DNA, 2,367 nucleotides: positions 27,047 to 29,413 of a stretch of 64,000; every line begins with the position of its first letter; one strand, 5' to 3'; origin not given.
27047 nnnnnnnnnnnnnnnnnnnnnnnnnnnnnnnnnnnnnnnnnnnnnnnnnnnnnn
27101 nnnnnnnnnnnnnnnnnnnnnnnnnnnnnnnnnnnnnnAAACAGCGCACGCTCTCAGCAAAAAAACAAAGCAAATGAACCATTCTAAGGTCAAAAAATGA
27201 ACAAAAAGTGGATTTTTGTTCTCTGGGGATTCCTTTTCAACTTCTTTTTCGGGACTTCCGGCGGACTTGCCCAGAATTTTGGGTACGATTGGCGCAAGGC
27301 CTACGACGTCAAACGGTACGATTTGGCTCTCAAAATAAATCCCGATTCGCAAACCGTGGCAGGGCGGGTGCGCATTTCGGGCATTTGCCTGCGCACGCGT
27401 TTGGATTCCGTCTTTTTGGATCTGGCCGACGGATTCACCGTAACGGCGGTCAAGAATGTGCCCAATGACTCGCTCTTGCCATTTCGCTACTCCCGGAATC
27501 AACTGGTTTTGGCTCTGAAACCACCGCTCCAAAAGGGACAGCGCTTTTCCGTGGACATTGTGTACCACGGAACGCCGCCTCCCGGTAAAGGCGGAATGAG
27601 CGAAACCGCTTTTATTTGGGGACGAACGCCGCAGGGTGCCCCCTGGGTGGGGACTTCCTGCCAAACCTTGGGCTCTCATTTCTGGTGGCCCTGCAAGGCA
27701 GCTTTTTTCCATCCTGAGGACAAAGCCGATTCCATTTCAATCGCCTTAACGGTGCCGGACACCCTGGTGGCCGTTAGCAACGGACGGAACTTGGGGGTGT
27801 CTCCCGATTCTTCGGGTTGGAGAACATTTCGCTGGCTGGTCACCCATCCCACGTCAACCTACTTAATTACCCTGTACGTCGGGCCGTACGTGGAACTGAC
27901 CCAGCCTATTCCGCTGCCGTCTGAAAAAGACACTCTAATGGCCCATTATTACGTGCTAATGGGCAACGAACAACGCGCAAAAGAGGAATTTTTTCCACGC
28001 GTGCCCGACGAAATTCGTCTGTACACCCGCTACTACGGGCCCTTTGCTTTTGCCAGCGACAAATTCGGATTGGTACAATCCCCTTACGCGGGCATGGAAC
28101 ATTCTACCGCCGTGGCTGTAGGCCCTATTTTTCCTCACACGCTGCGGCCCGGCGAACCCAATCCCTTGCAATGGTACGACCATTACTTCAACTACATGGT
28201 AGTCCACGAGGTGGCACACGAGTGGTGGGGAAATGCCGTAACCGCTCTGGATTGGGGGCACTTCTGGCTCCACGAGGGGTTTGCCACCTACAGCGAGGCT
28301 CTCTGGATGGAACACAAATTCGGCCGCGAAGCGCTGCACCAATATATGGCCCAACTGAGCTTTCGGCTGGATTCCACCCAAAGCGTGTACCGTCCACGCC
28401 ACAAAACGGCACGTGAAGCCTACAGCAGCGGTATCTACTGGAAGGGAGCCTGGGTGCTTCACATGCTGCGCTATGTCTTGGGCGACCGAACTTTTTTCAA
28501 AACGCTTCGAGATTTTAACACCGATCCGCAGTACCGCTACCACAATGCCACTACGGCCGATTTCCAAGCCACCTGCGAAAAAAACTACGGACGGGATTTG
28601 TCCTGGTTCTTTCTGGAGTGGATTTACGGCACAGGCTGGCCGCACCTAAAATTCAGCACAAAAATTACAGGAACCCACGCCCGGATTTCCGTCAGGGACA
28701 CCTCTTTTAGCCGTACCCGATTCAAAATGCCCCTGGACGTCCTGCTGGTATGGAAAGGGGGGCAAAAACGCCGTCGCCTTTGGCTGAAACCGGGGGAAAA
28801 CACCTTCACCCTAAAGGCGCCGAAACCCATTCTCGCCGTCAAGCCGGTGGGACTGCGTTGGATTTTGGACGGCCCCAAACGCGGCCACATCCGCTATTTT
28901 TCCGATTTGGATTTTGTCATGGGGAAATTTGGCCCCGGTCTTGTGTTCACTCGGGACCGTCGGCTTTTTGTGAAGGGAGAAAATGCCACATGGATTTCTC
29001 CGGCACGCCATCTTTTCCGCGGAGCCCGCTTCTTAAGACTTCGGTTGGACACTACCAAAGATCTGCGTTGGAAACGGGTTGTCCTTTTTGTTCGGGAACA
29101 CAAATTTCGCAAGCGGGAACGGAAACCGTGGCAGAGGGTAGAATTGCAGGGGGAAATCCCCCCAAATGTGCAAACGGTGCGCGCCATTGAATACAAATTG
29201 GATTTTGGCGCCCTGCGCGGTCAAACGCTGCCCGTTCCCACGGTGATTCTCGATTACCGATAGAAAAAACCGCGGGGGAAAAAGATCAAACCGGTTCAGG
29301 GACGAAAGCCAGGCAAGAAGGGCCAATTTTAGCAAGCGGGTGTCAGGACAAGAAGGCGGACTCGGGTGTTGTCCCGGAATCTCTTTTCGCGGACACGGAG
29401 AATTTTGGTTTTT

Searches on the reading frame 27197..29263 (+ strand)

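Call 53: search_protein_families(library=pfam, proteins=[window:27197-29263:+], max_evalue=0.00001)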
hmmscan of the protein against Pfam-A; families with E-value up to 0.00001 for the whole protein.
window:27197-29263:+ (688 aa): 2 families
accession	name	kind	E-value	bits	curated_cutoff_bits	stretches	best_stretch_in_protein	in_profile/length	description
PF01433.26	Peptidase_M1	-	2.2e-27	96.5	27.7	1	332-475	68-218/218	Peptidase family M1 domain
PF17900.6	Peptidase_M1_N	-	3.5e-11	44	25.8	1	40-223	4-186/186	Peptidase M1 N-terminal domain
